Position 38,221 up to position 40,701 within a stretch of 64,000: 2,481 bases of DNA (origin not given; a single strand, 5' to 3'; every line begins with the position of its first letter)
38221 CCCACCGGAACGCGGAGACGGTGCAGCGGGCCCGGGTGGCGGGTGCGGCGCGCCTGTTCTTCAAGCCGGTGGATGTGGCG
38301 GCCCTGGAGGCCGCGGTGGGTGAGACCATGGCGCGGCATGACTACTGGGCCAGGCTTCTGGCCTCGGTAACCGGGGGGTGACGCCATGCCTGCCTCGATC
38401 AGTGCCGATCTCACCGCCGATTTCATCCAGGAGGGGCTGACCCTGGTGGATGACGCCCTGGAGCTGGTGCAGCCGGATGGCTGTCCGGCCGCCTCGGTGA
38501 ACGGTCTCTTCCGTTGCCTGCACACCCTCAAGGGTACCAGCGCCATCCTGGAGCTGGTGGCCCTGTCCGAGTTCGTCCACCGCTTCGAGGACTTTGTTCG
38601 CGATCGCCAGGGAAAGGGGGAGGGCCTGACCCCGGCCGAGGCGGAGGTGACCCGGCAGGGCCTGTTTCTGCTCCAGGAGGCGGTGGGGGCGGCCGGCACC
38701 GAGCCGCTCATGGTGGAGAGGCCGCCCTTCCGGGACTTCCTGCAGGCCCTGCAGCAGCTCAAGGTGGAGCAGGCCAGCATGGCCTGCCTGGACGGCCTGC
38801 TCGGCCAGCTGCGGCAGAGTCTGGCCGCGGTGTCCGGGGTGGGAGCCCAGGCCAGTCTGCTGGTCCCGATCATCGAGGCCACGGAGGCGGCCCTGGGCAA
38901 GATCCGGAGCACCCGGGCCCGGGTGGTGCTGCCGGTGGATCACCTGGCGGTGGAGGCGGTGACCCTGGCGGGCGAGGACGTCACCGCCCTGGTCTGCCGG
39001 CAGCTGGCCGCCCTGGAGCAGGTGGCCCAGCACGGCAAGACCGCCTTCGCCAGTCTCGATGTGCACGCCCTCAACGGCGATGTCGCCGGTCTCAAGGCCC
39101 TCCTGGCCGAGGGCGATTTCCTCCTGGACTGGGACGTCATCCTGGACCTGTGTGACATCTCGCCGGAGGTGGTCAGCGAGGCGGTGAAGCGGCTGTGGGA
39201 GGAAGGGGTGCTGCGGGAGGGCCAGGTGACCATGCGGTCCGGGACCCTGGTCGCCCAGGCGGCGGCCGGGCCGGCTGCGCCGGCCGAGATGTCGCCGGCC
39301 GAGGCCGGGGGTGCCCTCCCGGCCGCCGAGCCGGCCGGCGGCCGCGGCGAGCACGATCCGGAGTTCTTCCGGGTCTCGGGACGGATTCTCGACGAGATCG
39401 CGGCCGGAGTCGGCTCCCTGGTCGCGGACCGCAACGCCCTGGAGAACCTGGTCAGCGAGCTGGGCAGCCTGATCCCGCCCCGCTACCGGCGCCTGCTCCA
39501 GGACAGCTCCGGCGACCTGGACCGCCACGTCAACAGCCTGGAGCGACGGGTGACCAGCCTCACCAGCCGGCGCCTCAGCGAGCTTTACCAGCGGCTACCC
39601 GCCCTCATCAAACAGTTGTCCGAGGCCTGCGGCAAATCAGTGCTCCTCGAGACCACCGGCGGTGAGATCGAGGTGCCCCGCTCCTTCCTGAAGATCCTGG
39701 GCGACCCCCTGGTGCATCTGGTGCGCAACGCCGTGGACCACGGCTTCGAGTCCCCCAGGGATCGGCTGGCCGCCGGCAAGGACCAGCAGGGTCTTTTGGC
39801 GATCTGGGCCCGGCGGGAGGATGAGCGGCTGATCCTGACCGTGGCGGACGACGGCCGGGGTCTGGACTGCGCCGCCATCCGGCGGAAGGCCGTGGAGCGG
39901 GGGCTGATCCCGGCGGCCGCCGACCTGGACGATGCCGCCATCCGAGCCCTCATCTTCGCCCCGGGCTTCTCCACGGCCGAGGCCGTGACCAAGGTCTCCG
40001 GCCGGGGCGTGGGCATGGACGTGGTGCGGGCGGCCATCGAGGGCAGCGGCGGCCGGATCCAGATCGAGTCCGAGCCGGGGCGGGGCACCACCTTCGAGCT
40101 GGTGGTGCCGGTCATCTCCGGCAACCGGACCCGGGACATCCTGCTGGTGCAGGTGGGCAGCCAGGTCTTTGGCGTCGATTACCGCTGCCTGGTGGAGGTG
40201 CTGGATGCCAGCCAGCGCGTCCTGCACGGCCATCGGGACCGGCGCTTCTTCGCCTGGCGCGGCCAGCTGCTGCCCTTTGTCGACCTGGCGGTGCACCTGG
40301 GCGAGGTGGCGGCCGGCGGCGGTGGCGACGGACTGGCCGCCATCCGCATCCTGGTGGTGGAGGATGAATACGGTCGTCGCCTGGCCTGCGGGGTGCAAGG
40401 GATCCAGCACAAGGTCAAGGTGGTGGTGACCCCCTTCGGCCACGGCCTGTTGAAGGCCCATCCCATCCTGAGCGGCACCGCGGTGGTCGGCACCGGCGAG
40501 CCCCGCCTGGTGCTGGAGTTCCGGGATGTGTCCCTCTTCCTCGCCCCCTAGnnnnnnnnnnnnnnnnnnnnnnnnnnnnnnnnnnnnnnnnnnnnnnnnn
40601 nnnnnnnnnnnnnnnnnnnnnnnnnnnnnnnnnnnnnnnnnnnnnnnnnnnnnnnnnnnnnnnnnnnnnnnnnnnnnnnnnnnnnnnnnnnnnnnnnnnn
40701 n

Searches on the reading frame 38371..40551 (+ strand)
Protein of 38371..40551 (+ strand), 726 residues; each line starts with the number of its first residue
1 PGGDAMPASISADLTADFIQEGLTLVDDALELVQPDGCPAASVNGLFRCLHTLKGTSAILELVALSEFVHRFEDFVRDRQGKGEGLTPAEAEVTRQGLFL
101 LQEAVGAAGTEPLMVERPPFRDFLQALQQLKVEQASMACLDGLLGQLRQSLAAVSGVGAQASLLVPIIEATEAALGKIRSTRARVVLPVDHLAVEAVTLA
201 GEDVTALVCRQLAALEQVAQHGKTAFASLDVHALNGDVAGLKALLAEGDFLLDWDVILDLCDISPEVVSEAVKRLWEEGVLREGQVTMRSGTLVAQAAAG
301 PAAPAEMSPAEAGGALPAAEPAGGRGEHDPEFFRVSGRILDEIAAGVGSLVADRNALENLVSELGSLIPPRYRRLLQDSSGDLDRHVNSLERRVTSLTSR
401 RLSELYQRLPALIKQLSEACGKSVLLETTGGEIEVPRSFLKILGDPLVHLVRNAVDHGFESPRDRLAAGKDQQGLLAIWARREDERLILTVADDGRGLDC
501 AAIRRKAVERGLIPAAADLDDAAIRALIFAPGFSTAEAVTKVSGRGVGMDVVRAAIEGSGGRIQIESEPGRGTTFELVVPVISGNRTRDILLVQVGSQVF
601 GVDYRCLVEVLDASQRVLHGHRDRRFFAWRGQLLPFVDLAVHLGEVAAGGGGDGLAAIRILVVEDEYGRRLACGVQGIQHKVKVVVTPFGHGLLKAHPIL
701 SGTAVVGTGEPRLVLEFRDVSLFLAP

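Call 26: search_protein_families(library=ncbifam, proteins=[window:38371-40551:+], max_evalue=1e-10)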
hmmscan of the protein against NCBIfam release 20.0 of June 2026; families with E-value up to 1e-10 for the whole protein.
window:38371-40551:+ (726 aa): 2 families
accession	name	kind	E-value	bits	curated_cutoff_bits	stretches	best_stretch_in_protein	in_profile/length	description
NF041336.1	CheA_Halo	equivalog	6.7e-77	259.6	950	1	333-715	294-661/666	chemotaxis protein CheA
NF007835.0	PRK10547.1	equivalog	7.8e-61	206.5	793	1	23-716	18-652/670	chemotaxis protein CheA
